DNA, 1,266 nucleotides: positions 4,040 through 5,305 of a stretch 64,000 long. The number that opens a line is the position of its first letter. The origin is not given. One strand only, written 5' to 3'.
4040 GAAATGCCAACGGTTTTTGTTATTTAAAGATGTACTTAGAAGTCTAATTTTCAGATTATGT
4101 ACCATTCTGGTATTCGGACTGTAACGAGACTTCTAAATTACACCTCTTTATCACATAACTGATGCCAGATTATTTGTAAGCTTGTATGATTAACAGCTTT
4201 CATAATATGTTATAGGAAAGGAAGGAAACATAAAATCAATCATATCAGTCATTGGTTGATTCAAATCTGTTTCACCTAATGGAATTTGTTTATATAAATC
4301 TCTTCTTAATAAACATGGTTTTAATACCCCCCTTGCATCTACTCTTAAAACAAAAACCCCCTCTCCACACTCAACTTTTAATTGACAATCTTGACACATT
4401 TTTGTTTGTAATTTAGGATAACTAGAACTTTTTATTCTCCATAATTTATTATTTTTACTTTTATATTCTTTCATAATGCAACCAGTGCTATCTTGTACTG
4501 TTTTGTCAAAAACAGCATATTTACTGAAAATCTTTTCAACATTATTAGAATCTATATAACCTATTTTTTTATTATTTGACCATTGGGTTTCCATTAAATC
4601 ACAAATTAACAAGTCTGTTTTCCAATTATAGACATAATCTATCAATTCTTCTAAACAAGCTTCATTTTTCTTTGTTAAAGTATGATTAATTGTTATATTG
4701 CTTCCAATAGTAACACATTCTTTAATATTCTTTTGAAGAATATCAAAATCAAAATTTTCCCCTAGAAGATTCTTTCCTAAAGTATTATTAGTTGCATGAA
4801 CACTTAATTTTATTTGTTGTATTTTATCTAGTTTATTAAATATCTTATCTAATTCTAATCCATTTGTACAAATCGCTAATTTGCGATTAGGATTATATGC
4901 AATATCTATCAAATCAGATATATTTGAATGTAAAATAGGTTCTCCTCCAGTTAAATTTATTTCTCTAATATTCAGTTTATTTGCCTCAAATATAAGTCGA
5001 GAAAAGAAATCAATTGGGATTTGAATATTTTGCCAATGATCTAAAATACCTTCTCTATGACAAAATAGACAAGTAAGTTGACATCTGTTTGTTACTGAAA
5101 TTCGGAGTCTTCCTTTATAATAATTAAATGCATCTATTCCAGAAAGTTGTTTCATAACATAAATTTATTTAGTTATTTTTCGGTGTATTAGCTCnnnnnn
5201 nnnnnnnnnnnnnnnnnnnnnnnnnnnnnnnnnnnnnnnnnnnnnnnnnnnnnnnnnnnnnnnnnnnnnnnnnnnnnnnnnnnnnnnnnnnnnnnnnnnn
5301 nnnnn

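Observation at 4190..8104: Candidate undescribed nucleotide-based defence cassette: class III cyclase, Nudix, Kir-like channel and MoaA-like radical SAM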

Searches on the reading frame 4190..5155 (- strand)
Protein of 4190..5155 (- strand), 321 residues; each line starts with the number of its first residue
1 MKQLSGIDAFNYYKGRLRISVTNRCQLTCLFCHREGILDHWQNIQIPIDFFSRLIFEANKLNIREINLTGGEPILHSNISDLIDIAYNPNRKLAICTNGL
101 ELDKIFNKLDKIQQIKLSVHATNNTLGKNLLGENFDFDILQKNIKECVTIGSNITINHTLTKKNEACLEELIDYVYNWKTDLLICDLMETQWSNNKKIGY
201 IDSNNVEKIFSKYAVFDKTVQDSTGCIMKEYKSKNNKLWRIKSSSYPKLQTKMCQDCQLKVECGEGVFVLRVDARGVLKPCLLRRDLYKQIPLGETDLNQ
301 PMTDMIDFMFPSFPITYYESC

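Call 3: search_protein_families(library=pfam, proteins=[window:4190-5155:-], max_evalue=1)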
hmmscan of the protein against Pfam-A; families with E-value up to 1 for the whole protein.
window:4190-5155:- (321 aa): 6 families
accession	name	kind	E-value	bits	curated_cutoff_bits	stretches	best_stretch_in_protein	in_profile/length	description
PF04055.27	Radical_SAM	-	8.1e-15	55.8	29.5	1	19-174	1-165/166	Radical SAM superfamily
PF13353.11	Fer4_12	-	4.3e-06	27.5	22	1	23-115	13-109/137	4Fe-4S single cluster domain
PF23655.1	LYRM_2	-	0.015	15.5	27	1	46-88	25-64/70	LYR motif containing domain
PF19238.5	Radical_SAM_2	-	0.019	15.1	26.7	1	103-142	70-107/151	Radical SAM-like domain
PF07826.16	IMP_cyclohyd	-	0.14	12.2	28.1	0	78-119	48-92/192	IMP cyclohydrolase-like protein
PF13186.11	SPASM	-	0.68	10.7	21.5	0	175-213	9-46/67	Iron-sulfur cluster-binding domain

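Call 4: search_protein_families(library=padloc, proteins=[window:4190-5155:-], max_evalue=1)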
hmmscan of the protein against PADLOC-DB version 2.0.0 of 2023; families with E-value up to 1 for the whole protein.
window:4190-5155:- (321 aa): 2 families
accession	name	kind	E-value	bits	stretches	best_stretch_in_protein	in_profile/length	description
PDLC02903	pVip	-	1.6e-17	61.9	1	20-181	5-167/257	Viperins not associated with kinases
PDLC02904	pVip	-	1.4e-14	52.3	1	21-177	9-167/262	Viperins associated with kinases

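Call 5: search_protein_families(library=ncbifam, proteins=[window:4190-5155:-], max_evalue=1)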
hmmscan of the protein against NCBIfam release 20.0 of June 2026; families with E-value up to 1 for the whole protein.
window:4190-5155:- (321 aa): 51 families (the best 25 are shown)
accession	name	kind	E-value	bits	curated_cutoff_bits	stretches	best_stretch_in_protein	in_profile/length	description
TIGR02668.1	moaA_archaeal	equivalog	1.6e-31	109.5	325.25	1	13-291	8-275/303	GTP 3',8-cyclase MoaA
TIGR02666.1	moaA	equivalog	1.5e-29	103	284.05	1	7-286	2-282/336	GTP 3',8-cyclase MoaA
NF001199.0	PRK00164.2-1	equivalog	1.8e-28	99.5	231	1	10-299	7-287/308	GTP 3',8-cyclase MoaA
TIGR04317.1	W_rSAM_matur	equivalog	4.6e-15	55.6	380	1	16-213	5-210/349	tungsten cofactor oxidoreductase radical SAM maturase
NF038283.1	viperin_w_prok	equivalog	2.4e-12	46.6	180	1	21-192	8-195/281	viperin family antiviral radical SAM protein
TIGR04251.1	SCM_rSAM_ScmF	equivalog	6.8e-12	45.4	400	1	20-173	9-167/353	SynChlorMet cassette radical SAM/SPASM protein ScmF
TIGR03977.1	rSAM_pair_HxsC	equivalog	6.9e-12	44.8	267.9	1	19-268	29-289/292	His-Xaa-Ser system radical SAM maturase HxsC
TIGR03470.1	HpnH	equivalog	1.4e-11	44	225.05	1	20-211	33-223/318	adenosyl-hopene transferase HpnH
TIGR04054.1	rSAM_NirJ1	equivalog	1.7e-11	43.4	650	1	20-181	41-203/387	putative heme d1 biosynthesis radical SAM protein NirJ1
NF050035.1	rSAM_WgK_link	exception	2.2e-11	43.4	650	1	17-164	11-160/367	radical SAM/SPASM peptide maturase WgkB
TIGR04347.1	pseudo_SAM_Halo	equivalog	3.9e-10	39.6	525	1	20-219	43-242/390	TIGR04347 family pseudo-SAM/SPASM protein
TIGR02109.1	PQQ_syn_pqqE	equivalog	8.3e-10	38.1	381.35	1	19-183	11-177/358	pyrroloquinoline quinone biosynthesis protein PqqE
TIGR04051.1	rSAM_NirJ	equivalog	5.1e-09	35.6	515.45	1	21-236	8-223/354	heme d1 biosynthesis radical SAM protein NirJ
TIGR04053.2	TIGR04053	equivalog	5.2e-09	35.8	395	1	21-182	14-180/366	TIGR04053 family radical SAM/SPASM domain-containing protein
NF045702.1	rSAM_GDGT_ether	equivalog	9.8e-09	34.3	450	1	18-174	89-252/486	tetraether lipid synthase Tes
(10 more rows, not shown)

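Call 17: find_homologous_proteins(query=window:4190-5155:-, max_evalue=1e-10)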
Query window:4190-5155:- (321 aa): 20 proteins with E <= 1e-10 among 572 candidates.
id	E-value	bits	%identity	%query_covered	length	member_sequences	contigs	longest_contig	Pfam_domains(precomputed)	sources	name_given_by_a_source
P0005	1.9e-217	739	100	100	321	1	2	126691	PF04055.28,PF13353.12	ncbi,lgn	-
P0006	1.3e-122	427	58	97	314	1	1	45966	PF04055.28,PF13353.12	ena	-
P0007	1.8e-95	338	51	96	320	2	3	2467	PF04055.28,PF13353.12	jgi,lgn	-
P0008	1.5e-90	322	48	98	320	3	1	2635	PF04055.28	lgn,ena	-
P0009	2.3e-87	311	49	97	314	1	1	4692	PF04055.28,PF13353.12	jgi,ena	-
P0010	6.3e-85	303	45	95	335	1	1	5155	PF04055.28,PF13353.12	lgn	-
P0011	1.2e-70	256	42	90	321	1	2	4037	PF04055.28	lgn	-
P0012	1.1e-65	240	38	88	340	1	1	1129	PF04055.28,PF13353.12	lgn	-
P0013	7.6e-64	234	38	98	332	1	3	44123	PF04055.28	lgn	-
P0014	5.7e-62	228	37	96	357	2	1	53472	PF04055.28,PF13353.12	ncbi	-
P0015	3.9e-60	222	37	92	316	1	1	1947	PF04055.28,PF13353.12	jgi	jgi:molybdenum cofactor biosynthesis enzyme MoaA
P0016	1.4e-58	217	37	91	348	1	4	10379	PF04055.28,PF13353.12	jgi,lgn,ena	-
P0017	2.1e-58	216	37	94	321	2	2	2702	PF04055.28,PF13353.12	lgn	-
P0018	8.2e-57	211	37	99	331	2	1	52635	PF04055.28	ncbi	ncbi:radical SAM protein [Micromonospora sp. CPCC 205556]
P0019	6.7e-55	205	33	99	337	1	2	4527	PF04055.28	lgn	-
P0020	1.1e-53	200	34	97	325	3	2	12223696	PF04055.28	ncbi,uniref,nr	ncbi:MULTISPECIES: radical SAM protein [unclassified Streptomyces]|uniref:radical SAM protein n=1 Ta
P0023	2.2e-12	65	29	57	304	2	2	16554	PF04055.28,PF06463.19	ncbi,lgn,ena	-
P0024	9.9e-12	63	25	88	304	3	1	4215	PF04055.28,PF06463.19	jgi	-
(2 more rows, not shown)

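Call 18: search_solved_structures(query=window:4190-5155:-, max_evalue=0.001, show_alignments=2)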
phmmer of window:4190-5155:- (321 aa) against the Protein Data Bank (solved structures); distinct sequences matched with E-value up to 0.001: 7.
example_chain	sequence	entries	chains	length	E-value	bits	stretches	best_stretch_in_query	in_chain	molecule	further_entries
1tv7_A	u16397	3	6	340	1.7e-11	47.1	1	17-238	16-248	Molybdenum cofactor biosynthesis protein A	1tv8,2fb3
2fb2_A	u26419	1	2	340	6.5e-11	45.1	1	17-258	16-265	Molybdenum cofactor biosynthesis protein A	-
8wm2_A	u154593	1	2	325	1.7e-10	43.7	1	14-111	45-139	Fe-S radical SAM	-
7vob_C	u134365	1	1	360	1.3e-05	27.7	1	19-110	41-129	Cytosylglucuronate decarboxylase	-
7voc_C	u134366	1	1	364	1.3e-05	27.7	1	19-110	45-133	Cytosylglucuronate decarboxylase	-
5v1q_A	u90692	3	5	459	0.00048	22.6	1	22-183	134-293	Radical SAM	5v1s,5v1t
7tol_A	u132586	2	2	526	0.00054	22.4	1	18-152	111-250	glycerol dibiphytanyl glycerol tetraether - macrocyclic archaeol synthase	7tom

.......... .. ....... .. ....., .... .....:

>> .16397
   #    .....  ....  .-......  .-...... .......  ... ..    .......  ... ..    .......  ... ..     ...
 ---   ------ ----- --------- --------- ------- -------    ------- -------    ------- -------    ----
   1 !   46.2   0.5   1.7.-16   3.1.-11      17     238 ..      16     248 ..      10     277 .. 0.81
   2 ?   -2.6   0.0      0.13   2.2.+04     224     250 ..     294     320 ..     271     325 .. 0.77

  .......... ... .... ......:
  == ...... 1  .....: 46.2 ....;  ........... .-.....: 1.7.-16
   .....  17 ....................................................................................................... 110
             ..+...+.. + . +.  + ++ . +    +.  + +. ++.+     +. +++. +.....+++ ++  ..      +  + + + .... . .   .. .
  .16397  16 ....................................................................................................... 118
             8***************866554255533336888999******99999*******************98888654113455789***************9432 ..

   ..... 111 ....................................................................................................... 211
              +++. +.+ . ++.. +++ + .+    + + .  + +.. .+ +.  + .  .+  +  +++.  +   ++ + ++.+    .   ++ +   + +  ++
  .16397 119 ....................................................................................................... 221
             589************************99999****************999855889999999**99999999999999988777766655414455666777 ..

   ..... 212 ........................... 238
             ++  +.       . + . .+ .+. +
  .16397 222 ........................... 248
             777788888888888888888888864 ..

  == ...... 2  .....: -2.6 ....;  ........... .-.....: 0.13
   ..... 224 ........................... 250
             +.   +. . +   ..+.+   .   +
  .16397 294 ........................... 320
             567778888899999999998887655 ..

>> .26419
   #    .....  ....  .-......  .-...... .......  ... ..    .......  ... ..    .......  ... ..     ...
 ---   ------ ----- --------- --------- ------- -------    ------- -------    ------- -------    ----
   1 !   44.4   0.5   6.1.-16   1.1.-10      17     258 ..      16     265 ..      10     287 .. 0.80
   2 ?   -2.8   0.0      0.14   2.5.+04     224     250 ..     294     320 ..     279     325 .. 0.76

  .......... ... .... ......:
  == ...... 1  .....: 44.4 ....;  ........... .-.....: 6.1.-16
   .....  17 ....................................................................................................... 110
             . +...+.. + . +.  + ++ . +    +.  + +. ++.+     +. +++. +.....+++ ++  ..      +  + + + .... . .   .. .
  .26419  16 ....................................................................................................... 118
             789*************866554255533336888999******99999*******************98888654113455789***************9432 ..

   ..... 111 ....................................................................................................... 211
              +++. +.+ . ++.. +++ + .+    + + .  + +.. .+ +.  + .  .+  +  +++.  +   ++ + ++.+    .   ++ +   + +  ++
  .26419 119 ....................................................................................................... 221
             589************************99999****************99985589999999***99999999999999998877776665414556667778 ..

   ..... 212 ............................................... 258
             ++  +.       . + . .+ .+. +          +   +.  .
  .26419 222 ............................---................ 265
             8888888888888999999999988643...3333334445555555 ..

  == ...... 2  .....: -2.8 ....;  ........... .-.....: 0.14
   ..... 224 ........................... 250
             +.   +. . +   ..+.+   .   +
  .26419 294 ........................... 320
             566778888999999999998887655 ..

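Call 20: find_encoding_contigs(protein=P0014, flank=8000, max_places=2)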
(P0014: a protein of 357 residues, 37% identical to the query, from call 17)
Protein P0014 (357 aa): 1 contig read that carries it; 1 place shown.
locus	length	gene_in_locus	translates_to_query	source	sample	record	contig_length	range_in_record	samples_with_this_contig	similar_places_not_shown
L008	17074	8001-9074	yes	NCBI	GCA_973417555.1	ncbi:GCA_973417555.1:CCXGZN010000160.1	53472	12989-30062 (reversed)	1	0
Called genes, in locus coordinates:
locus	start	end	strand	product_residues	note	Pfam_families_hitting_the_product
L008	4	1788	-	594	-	PF00158:Sigma54_activat, PF14532:Sigma54_activ_2, PF07728:AAA_5 (weak), PF25601:AAA_lid_14 (faint)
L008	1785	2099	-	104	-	-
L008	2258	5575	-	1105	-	-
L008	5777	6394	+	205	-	-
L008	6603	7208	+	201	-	-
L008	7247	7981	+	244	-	-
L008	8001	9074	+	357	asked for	PF04055:Radical_SAM, PF13353:Fer4_12 (weak)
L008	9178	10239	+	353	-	PF13304:AAA_21 (faint), PF00005:ABC_tran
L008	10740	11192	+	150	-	PF11969:DcpS_C, PF01230:HIT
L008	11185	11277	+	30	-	-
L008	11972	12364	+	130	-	-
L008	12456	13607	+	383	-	-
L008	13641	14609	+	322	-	PF13519:VWA_2 (weak)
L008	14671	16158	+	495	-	PF13401:AAA_22 (faint), PF17862:AAA_lid_3 (faint), PF07728:AAA_5 (weak), PF00004:AAA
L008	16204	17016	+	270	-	-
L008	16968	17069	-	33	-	-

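Call 21: find_encoding_contigs(protein=P0013, flank=8000, max_places=2)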
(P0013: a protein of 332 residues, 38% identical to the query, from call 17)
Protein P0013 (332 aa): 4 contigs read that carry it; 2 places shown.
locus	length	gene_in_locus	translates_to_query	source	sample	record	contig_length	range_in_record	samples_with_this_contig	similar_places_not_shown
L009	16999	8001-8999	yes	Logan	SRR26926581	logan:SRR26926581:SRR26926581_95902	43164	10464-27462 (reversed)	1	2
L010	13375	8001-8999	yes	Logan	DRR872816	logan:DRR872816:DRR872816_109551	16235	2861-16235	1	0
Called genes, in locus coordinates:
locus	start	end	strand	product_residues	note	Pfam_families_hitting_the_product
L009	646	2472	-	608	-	PF26398:Cap2_linker, PF00899:ThiF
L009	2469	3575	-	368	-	PF18144:SMODS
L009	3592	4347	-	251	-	PF20247:DUF6602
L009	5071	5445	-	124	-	-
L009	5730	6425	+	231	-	PF00293:NUDIX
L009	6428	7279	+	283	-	-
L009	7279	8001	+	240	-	PF01209:Ubie_methyltran (weak), PF13489:Methyltransf_23, PF13847:Methyltransf_31 (weak), PF08241:Methyltransf_11, PF08242:Methyltransf_12, PF13649:Methyltransf_25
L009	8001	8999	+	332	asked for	PF04055:Radical_SAM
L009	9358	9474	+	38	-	-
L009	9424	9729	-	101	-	-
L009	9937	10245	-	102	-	PF16468:DUF5049 (weak)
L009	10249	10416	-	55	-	-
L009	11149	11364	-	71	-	-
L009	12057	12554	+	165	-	PF00583:Acetyltransf_1, PF13673:Acetyltransf_10 (weak), PF13508:Acetyltransf_7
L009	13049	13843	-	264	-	PF06182:ABC2_membrane_6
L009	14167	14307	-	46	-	-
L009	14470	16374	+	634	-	PF07940:Hepar_II_III_C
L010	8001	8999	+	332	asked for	PF04055:Radical_SAM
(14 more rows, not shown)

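Call 22: find_encoding_contigs(protein=P0020, flank=8000, max_places=2)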
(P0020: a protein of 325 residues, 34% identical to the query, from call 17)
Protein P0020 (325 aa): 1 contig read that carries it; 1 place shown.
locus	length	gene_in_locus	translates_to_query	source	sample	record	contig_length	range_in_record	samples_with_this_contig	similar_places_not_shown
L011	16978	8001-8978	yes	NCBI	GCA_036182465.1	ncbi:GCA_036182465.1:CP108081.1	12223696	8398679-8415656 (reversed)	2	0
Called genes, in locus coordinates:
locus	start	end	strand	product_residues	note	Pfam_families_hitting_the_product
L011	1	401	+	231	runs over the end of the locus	PF00440:TetR_N, PF14278:TetR_C_8 (faint)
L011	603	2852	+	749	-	PF03176:MMPL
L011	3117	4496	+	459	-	PF07730:HisKA_3, PF13581:HATPase_c_2 (weak), PF02518:HATPase_c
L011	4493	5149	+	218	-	PF00072:Response_reg, PF08281:Sigma70_r4_2, PF00196:GerE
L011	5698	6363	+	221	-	PF00293:NUDIX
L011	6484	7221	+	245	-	-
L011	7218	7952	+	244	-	PF08241:Methyltransf_11, PF08242:Methyltransf_12 (weak), PF13649:Methyltransf_25, PF13847:Methyltransf_31 (weak)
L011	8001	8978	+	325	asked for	PF04055:Radical_SAM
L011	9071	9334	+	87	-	-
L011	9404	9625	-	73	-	-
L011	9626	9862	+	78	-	PF01381:HTH_3 (weak), PF13744:HTH_37 (weak)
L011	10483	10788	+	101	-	-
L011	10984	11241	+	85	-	-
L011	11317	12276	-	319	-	-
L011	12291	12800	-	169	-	PF00440:TetR_N, PF13305:TetR_C_33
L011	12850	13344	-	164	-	PF14079:DUF4260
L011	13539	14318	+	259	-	PF00376:MerR, PF13411:MerR_1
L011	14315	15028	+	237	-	-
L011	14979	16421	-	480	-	PF00773:RNB, PF18614:RNase_II_C_S1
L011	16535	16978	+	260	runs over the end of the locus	PF03883:H2O2_YaaD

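Call 51: find_related_loci(query=A5, collection=genome_contigs, flank=8000)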
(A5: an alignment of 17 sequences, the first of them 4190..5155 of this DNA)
Query A5 (321 aa) in genome_contigs; peptide patterns used: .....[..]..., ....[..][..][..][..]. (x = any residue, [..] = any of these).
96 stretches matched a pattern; 54 encode a relative of the query (tblastn E <= 1e-3); 54 distinct loci.
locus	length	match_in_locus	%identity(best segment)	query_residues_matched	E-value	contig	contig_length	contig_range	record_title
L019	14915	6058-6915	36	7-287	2e-67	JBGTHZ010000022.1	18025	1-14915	MAG: Pyrinomonadaceae bacterium isolate JTS-RE251 k141_7323164, whole genome shotgun sequence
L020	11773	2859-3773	35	1-300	5e-67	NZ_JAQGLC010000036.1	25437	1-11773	MAG: Sphingomonas bacterium isolate RYN_525 scaffold_2526096, whole genome shotgun sequence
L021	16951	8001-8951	37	4-321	2e-64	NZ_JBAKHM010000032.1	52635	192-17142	Micromonospora sp. CPCC 205556 Scaffold31_1, whole genome shotgun sequence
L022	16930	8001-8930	34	7-310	6e-59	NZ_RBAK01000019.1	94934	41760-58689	Micromonospora endolithica strain JCM 12677 contig0019, whole genome shotgun sequence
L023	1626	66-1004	33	1-310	2e-57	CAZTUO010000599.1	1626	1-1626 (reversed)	MAG TPA_asm: uncultured Nitrospira sp. isolate binchicken_co30_85 genome assembly, contig: NODE_32338_length_1626_cov_3.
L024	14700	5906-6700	31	17-287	9e-29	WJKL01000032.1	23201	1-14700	MAG: Candidatus Woesearchaeota archaeon isolate Bin_187 k141_1190114, whole genome shotgun sequence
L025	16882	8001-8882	26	10-291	8e-28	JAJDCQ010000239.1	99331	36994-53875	MAG: Planctomycetota bacterium isolate OFTM393 OFTM393_238, whole genome shotgun sequence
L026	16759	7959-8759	26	7-287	7e-22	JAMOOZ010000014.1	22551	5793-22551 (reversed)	MAG: Desulfurococcales archaeon isolate 4559-240_maxbin2_scaf2bin.156 4559-240_scaffold_1117_c1, whole genome shotgun se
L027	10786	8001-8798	27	7-286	5e-21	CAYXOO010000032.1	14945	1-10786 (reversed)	MAG TPA_asm: uncultured Desulfurococcaceae archaeon isolate SRP141559_co1_255 genome assembly, contig: NODE_2129_length_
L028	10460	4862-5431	28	7-195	5e-21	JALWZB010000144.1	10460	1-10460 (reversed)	MAG: Desulfurococcales archaeon isolate T2_metabat1_scaf2bin.068 T2_NODE_8306_length_10460_cov_3.098616, whole genome sh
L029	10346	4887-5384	33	17-182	8e-21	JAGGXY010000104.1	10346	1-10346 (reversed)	MAG: Methanobacteriota archaeon isolate AUK164 PB_MBMC_118_c_000000000001, whole genome shotgun sequence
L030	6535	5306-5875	27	7-195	6e-20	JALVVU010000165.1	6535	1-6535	MAG: Desulfurococcales archaeon isolate M10_metabat1_scaf2bin.047 M10_NODE_7470_length_6535_cov_4.176030, whole genome s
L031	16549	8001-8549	27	7-188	1e-19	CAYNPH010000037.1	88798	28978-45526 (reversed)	MAG TPA_asm: uncultured Desulfurococcaceae archaeon isolate binchicken_co219_317 genome assembly, contig: k141_670555, w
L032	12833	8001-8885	25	7-313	2e-19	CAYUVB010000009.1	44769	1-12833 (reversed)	MAG TPA_asm: uncultured Desulfurococcales archaeon isolate binchicken_co6_386 genome assembly, contig: NODE_506_length_4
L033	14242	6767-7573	25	7-292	2e-19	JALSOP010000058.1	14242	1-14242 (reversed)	MAG: Desulfurococcales archaeon isolate 356-284_metabat1_scaf2bin.123 356-284_scaffold_2169_c1, whole genome shotgun seq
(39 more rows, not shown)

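Call 66: search_protein_families(library=pfam, proteins=[L019:3304-3966:+, L019:3963-4718:+, L019:4625-5926:+, L019:6884-8263:+, L019:8215-9462:+, L020:3841-5100:+, L008:5672-6394:+], max_evalue=0.1)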
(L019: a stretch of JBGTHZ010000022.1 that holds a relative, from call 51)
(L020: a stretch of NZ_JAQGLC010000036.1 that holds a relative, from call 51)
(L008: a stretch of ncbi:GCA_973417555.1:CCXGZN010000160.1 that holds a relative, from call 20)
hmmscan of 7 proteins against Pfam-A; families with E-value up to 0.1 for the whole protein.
L019:3304-3966:+ (220 aa): 1 family
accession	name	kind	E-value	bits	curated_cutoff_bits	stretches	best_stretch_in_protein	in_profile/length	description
PF04964.19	Flp_Fap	-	0.016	15.4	32.2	0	137-173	14-45/46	Flp/Fap pilin component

L019:3963-4718:+ (251 aa): 0 families

L019:4625-5926:+ (433 aa): 5 families
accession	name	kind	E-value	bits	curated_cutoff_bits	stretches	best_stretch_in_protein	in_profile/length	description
PF00005.33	ABC_tran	-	1.7e-13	51.8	25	1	232-378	2-136/137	ABC transporter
PF13555.12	AAA_29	-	0.0039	17.4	27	1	231-258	12-39/61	P-loop containing region of AAA domain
PF06414.18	Zeta_toxin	-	0.062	13.2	22.3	0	244-281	19-56/199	Zeta toxin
PF13304.12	AAA_21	-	0.079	13.4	27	0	248-286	6-47/304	AAA domain, putative AbiEii toxin, Type IV TA system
PF02463.25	SMC_N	-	0.088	12.7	40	0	245-270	28-53/220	RecF/RecN/SMC N terminal domain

L019:6884-8263:+ (459 aa): 0 families

L019:8215-9462:+ (415 aa): 1 family
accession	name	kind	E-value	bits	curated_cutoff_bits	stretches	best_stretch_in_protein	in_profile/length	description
PF02457.21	DAC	-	9.6e-05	22.4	27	1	270-393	7-110/119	DisA bacterial checkpoint controller nucleotide-binding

L020:3841-5100:+ (419 aa): 0 families

L008:5672-6394:+ (240 aa): 0 families
